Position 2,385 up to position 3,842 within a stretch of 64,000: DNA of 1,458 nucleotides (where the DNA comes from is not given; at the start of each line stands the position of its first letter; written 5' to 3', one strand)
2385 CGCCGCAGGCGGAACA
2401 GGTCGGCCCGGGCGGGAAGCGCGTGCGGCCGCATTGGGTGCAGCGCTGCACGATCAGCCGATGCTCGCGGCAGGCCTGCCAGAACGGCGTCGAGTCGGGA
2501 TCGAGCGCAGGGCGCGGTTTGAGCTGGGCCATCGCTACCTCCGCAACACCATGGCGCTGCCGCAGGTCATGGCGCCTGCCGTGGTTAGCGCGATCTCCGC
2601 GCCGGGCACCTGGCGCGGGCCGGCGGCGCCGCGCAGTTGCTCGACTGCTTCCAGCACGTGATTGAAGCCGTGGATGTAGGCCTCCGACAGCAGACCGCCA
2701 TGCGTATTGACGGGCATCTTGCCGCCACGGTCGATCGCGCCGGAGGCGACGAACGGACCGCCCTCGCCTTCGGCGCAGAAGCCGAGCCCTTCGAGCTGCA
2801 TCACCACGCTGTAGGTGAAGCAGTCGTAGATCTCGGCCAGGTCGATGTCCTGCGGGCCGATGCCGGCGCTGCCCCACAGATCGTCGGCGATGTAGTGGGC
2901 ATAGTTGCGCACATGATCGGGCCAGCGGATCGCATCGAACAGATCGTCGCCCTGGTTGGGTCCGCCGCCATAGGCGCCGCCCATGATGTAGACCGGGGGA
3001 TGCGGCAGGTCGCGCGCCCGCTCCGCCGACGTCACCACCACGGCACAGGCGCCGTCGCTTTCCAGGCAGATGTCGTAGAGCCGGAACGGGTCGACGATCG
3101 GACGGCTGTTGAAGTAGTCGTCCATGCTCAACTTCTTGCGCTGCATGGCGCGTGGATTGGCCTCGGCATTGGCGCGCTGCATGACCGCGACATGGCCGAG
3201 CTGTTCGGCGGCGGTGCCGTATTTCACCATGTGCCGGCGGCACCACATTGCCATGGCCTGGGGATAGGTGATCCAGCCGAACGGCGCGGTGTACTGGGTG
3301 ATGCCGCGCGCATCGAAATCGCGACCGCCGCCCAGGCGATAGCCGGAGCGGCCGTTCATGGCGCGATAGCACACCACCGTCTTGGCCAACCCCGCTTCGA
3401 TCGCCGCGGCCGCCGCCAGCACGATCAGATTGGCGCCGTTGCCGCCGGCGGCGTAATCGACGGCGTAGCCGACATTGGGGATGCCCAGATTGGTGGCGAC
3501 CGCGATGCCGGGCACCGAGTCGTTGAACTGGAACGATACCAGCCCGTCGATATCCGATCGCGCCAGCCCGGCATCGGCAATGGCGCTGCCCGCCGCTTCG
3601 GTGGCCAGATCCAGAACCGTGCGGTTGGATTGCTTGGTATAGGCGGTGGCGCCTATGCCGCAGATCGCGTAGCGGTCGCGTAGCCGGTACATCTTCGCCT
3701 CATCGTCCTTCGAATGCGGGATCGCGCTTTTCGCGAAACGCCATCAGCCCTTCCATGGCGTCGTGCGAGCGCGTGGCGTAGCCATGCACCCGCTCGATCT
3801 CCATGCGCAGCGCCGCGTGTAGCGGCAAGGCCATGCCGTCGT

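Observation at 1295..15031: BadI-centred alicyclic-acid catabolic cluster built from non-orthologous parts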

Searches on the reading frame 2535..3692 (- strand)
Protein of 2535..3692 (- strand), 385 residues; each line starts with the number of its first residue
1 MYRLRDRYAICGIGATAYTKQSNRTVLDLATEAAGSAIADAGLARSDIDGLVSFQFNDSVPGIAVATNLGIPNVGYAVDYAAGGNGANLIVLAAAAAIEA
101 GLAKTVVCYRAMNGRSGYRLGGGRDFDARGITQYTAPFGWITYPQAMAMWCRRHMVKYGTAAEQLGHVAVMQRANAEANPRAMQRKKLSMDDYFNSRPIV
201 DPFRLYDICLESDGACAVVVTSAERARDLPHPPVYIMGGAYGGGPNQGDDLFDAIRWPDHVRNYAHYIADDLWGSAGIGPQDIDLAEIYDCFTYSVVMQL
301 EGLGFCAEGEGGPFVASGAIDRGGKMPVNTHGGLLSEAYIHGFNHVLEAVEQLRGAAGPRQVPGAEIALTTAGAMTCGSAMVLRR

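Call 5: search_protein_families(library=pfam, proteins=[window:2535-3692:-])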
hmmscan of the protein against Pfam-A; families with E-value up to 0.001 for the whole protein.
window:2535-3692:- (385 aa): 1 family
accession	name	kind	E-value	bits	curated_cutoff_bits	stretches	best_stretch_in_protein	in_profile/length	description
PF22691.2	Thiolase_C_1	-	2.5e-41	141.2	28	1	271-382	26-139/144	Thiolase C-terminal domain-like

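Call 7: search_protein_families(library=ncbifam, proteins=[window:2535-3692:-], max_evalue=0.00001)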
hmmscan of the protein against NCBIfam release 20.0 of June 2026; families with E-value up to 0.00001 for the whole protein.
window:2535-3692:- (385 aa): 18 families
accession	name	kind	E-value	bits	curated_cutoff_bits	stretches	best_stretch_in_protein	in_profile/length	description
NF005892.0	PRK07855.1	subfamily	7e-114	380.7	469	1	3-384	3-388/390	lipid-transfer protein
NF004811.0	PRK06158.1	subfamily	9.9e-84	281.5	421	1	4-372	6-365/384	acetyl-CoA acetyltransferase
NF006010.0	PRK08142.1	subfamily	2.4e-61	207.6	462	1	9-378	8-375/388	thiolase domain-containing protein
NF004720.0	PRK06064.1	subfamily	2.9e-57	194.2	420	1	8-380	4-380/389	thiolase domain-containing protein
NF004715.0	PRK06059.1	equivalog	6.2e-50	170.3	424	1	8-384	6-398/399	lipid-transfer protein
NF006102.0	PRK08256.1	subfamily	1.6e-47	162.5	436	1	8-381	5-385/394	lipid-transfer protein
NF053570.1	AcCoTHIOL_METTL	equivalog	2.2e-47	161.7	600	1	8-382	4-378/385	acetyl-CoA acetyltransferase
NF009228.0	PRK12578.1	subfamily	4.5e-46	157.2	485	1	6-363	3-362/387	thiolase domain-containing protein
NF006180.0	PRK08313.1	subfamily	1.6e-41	142.5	514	1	7-372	5-369/389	thiolase domain-containing protein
NF004810.0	PRK06157.1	equivalog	9.4e-41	140.3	403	1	4-371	5-379/400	acetyl-CoA acetyltransferase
NF004982.0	PRK06365.1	equivalog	5.6e-36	124.5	695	1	5-353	16-385/430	thiolase domain-containing protein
NF005704.0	PRK07516.1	subfamily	5.9e-36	124.2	412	1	8-369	4-369/389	thiolase domain-containing protein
NF004721.0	PRK06065.1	equivalog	3.5e-35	121.6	455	1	3-382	7-390/393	thiolase domain-containing protein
NF053628.1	BnzsclthlBbsBGT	equivalog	2.8e-33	115.3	750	1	6-370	5-365/389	benzoylsuccinyl-CoA thiolase subunit BbsB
NF004722.0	PRK06066.1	equivalog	7.9e-32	110.7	516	1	6-371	4-368/385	thiolase domain-containing protein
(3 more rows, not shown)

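Call 28: search_solved_structures(query=window:2535-3692:-, max_evalue=1e-10, show_alignments=3)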
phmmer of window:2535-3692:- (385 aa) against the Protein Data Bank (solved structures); distinct sequences matched with E-value up to 1e-10: 18.
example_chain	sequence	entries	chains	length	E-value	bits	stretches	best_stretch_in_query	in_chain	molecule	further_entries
6ok1_A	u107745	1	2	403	6.9e-84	285.4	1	7-382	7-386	Lipid-transfer protein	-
4u4e_A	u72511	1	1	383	3.4e-58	200.8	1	4-381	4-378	Thiolase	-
9myr_A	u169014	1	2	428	4.9e-42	147.6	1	28-384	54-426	Nonspecific lipid-transfer protein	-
6hrv_A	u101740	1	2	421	8.1e-35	123.9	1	2-370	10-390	SCP2-thiolase (type-1)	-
6hsj_A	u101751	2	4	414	8.1e-35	123.9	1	2-370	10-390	SCP2-thiolase (type-1)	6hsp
7yvy_A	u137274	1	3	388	2.8e-34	122.1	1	9-372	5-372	Acetyl-CoA acetyltransferase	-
7pxp_C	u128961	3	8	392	9.1e-28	100.7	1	6-370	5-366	Benzoylsuccinyl-CoA thiolase subunit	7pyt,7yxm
6esq_A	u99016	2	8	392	1.7e-26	96.5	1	8-344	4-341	acetoacetyl-CoA thiolase | Acetyl-CoA acetyltransferase thiolase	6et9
4yzo_A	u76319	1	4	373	3.6e-26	95.4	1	9-381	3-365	Putative acyl-CoA acyltransferase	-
5ab4_A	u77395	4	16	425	5.4e-23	84.9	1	9-369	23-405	SCP2-THIOLASE LIKE PROTEIN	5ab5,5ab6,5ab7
4bi9_A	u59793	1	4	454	5.6e-17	65.1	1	125-383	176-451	3-KETOACYL-COA THIOLASE, PUTATIVE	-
4bia_A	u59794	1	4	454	1.1e-15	60.9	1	125-383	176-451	3-KETOACYL-COA THIOLASE, PUTATIVE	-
9skh_I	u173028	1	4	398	3.3e-15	59.3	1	140-371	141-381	2,4-diacetylphloroglucinol biosynthesis protein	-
9skm_I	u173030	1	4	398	3.5e-15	59.2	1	138-371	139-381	2,4-diacetylphloroglucinol biosynthesis protein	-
5m3k_C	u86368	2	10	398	4.2e-15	59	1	214-371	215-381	2,4-diacetylphloroglucinol biosynthesis protein PhlC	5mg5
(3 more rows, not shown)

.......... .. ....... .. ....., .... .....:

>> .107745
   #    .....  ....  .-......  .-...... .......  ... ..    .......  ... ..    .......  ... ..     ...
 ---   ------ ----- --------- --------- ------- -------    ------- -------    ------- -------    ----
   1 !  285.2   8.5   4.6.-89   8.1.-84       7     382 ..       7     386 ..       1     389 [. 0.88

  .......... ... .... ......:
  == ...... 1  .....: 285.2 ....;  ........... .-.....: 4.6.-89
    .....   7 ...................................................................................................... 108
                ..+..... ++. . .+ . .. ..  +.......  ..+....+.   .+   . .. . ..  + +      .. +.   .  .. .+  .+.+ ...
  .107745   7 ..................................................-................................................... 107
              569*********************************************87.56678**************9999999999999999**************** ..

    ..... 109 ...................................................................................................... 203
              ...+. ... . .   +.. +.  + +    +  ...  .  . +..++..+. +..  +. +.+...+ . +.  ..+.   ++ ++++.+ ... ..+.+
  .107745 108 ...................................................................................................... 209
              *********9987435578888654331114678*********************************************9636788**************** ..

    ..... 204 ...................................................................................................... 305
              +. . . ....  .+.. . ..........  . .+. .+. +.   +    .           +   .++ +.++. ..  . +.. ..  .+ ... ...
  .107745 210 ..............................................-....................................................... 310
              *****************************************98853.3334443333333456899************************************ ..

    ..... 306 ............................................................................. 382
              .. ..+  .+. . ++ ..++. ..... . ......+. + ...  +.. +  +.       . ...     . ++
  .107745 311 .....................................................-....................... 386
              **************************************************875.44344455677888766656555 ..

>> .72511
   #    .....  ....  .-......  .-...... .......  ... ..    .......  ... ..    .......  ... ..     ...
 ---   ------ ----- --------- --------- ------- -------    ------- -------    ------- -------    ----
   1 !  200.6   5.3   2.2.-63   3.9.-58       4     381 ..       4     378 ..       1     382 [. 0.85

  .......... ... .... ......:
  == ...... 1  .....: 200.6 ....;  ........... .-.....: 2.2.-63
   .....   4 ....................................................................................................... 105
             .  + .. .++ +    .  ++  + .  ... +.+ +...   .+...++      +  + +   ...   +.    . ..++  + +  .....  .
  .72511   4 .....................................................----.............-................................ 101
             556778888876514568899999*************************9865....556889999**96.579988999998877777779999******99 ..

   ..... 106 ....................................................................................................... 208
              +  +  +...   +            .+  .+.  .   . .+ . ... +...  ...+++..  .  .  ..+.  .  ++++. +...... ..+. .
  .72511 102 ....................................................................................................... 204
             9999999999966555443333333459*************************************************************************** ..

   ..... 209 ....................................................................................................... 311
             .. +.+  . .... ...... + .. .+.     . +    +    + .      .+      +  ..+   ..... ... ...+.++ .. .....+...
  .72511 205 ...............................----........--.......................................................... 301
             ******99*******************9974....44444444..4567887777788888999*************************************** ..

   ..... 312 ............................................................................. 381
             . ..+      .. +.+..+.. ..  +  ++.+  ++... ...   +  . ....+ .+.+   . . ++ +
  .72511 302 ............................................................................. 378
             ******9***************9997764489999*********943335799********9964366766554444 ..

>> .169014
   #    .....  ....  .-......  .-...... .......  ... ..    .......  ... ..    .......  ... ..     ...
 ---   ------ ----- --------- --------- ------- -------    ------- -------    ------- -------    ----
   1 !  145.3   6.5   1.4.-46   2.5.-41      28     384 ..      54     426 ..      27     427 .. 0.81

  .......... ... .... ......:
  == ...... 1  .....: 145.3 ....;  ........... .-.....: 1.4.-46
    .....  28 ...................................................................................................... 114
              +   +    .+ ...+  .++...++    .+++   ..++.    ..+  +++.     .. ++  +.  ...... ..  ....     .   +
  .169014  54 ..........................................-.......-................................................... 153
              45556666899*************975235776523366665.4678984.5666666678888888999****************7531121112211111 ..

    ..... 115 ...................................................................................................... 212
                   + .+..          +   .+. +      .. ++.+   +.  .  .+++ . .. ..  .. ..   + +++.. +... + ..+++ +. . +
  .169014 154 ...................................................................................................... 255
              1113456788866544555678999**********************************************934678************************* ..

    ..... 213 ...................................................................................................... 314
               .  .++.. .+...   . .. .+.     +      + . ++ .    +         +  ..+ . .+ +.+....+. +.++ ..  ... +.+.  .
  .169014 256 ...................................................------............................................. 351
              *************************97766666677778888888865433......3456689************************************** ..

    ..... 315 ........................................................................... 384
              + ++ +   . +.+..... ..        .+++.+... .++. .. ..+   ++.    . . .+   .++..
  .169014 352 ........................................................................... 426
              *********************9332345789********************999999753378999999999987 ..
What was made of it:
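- On Ltp2/Sal steroid aldolases (thiolase superfamily): Gly in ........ at the position of the thiolase Cys, by register with TcLtp2 in call 28 and by my own count against the thiolase motif. The window has I-Y-D-C-F aligned to TcLtp2 Y294-D-H-F, and SEA-Y-IHG aligned to Tyr344 (call 28).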

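Call 46: find_homologous_proteins(query=window:2535-3692:-, max_evalue=1e-40)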
Query window:2535-3692:- (385 aa): 6453 proteins with E <= 1e-40 among 8000 candidates; the best 120 are listed.
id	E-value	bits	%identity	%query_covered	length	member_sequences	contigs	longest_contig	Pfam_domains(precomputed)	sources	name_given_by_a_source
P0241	2.0e-259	878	100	100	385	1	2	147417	PF22691.3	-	-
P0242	1.8e-258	875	99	100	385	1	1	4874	PF22691.3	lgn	-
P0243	3.6e-253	858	97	100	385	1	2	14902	PF22691.3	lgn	-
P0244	5.1e-250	847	95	100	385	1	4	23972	PF22691.3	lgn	-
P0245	3.0e-247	838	94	100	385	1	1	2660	PF22691.3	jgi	jgi:acetyl-CoA acetyltransferase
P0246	3.7e-233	792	90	100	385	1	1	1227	PF22691.3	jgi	jgi:acetyl-CoA acetyltransferase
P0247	2.0e-220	750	85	100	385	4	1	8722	PF22691.3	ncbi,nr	ncbi:MAG: hypothetical protein K0S54_2686 [Alphaproteobacteria bacterium]|nr:hypothetical protein [A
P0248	1.9e-208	710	79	100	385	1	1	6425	PF22691.3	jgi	jgi:acetyl-CoA acetyltransferase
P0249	1.9e-206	704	79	100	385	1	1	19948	PF22691.3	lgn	-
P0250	9.7e-206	701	79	100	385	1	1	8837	PF22691.3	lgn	-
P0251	1.3e-203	694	79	100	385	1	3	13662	PF22691.3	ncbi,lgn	-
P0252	1.5e-202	691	78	100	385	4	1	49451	PF22691.3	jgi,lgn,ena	-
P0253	2.1e-202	690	78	100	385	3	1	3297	PF22691.3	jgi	jgi:acetyl-CoA acetyltransferase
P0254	2.4e-202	690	78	100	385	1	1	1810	PF22691.3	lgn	-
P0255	3.1e-202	690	78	100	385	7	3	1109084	PF22691.3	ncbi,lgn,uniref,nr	ncbi:thiolase C-terminal domain-containing protein [Rhodoligotrophos defluvii]|uniref:thiolase C-ter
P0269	1.4e-197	675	77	100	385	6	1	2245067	PF22691.3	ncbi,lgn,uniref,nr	ncbi:lipid-transfer protein [Alsobacter metallidurans]|uniref:Lipid-transfer protein n=1 Tax=Alsobac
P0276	5.4e-197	673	77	100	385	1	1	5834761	PF22691.3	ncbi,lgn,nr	ncbi:lipid-transfer protein [Allostella vacuolata]|nr:lipid-transfer protein [Stella vacuolata]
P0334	8.7e-193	659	75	100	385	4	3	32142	PF22691.3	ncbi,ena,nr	ncbi:MAG: hypothetical protein A2X52_14480 [Candidatus Rokubacteria bacterium GWC2_70_16]|nr:MAG: hy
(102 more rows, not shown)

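Call 47: find_encoding_contigs(protein=P0276, flank=9000, max_places=1)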
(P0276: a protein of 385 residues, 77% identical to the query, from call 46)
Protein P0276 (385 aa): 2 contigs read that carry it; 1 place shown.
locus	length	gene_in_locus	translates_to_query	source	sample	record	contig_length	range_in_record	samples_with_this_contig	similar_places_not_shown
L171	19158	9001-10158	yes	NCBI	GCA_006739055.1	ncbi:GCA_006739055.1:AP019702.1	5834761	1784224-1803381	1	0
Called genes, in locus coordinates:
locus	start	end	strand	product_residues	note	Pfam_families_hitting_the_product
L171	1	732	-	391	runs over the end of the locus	PF03594:BenE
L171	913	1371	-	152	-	-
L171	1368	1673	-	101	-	-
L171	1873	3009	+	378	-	PF02771:Acyl-CoA_dh_N, PF02770:Acyl-CoA_dh_M, PF00441:Acyl-CoA_dh_1, PF22924:ACOX_C_alpha1 (weak), PF08028:Acyl-CoA_dh_2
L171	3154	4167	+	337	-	PF08240:ADH_N, PF00107:ADH_zinc_N, PF13602:ADH_zinc_N_2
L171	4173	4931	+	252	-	PF00378:ECH_1, PF16113:ECH_2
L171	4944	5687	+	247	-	PF00106:adh_short, PF08659:KR, PF13561:adh_short_C2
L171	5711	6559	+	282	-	PF00378:ECH_1, PF16113:ECH_2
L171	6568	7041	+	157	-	PF13622:4HBT_3, PF03061:4HBT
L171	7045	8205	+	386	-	PF02771:Acyl-CoA_dh_N, PF02770:Acyl-CoA_dh_M, PF00441:Acyl-CoA_dh_1, PF08028:Acyl-CoA_dh_2, PF21343:ACAD9-ACADV_C (weak)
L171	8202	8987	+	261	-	PF00378:ECH_1, PF16113:ECH_2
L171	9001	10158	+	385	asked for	PF22691:Thiolase_C_1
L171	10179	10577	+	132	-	PF12172:zf-ChsH2, PF01796:OB_ChsH2_C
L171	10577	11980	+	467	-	PF00501:AMP-binding (weak)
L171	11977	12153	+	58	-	-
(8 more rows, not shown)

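Call 48: find_encoding_contigs(protein=P0269, flank=9000, max_places=1)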
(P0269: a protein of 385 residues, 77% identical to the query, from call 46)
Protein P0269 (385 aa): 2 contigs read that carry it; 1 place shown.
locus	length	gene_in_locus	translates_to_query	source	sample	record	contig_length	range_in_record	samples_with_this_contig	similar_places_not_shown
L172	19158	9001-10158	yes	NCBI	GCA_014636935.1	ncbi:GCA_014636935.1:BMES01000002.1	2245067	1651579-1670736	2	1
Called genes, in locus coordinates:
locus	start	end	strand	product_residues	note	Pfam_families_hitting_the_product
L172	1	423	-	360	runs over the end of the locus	PF00005:ABC_tran, PF17912:OB_MalK, PF08402:TOBE_2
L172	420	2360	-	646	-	PF07944:Beta-AFase-like_GH127_cat, PF20736:Glyco_hydro127M, PF20737:Glyco_hydro127C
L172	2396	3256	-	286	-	PF00528:BPD_transp_1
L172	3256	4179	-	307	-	PF00528:BPD_transp_1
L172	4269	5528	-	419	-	PF01547:SBP_bac_1, PF13416:SBP_bac_8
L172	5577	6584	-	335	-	PF00356:LacI, PF00532:Peripla_BP_1, PF13407:Peripla_BP_4 (weak), PF13377:Peripla_BP_3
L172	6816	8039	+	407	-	PF00291:PALP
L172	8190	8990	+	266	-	PF00378:ECH_1, PF16113:ECH_2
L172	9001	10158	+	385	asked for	PF22691:Thiolase_C_1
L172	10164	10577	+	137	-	PF12172:zf-ChsH2, PF01796:OB_ChsH2_C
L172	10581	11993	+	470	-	PF00501:AMP-binding, PF14535:AMP-binding_C_2 (weak)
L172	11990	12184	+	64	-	-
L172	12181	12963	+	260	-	PF23441:SDR, PF00106:adh_short, PF08659:KR (weak), PF13561:adh_short_C2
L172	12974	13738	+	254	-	PF00106:adh_short, PF08659:KR, PF13561:adh_short_C2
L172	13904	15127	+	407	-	PF13433:Peripla_BP_5, PF13458:Peripla_BP_6, PF01094:ANF_receptor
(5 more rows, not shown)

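Call 49: find_encoding_contigs(protein=P0334, flank=9000, max_places=1)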
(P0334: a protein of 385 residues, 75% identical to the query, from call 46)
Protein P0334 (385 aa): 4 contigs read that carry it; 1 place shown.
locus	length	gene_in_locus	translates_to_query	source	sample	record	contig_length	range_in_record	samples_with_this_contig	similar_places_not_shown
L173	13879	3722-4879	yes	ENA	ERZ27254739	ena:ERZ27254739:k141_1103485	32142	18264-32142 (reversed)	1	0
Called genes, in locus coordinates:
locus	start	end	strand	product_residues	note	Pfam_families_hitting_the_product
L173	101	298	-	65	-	-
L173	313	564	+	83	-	PF02604:PhdYeFM_antitox (weak)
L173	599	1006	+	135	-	PF01850:PIN (weak)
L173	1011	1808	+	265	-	-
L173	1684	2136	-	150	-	PF00158:Sigma54_activat, PF14532:Sigma54_activ_2 (weak)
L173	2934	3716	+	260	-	PF00378:ECH_1, PF16113:ECH_2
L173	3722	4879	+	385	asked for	PF22691:Thiolase_C_1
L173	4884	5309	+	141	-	PF12172:zf-ChsH2, PF01796:OB_ChsH2_C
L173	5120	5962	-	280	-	PF00158:Sigma54_activat, PF14532:Sigma54_activ_2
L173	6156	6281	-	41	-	-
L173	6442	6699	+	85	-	-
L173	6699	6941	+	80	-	-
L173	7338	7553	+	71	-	-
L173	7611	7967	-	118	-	-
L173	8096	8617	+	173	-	-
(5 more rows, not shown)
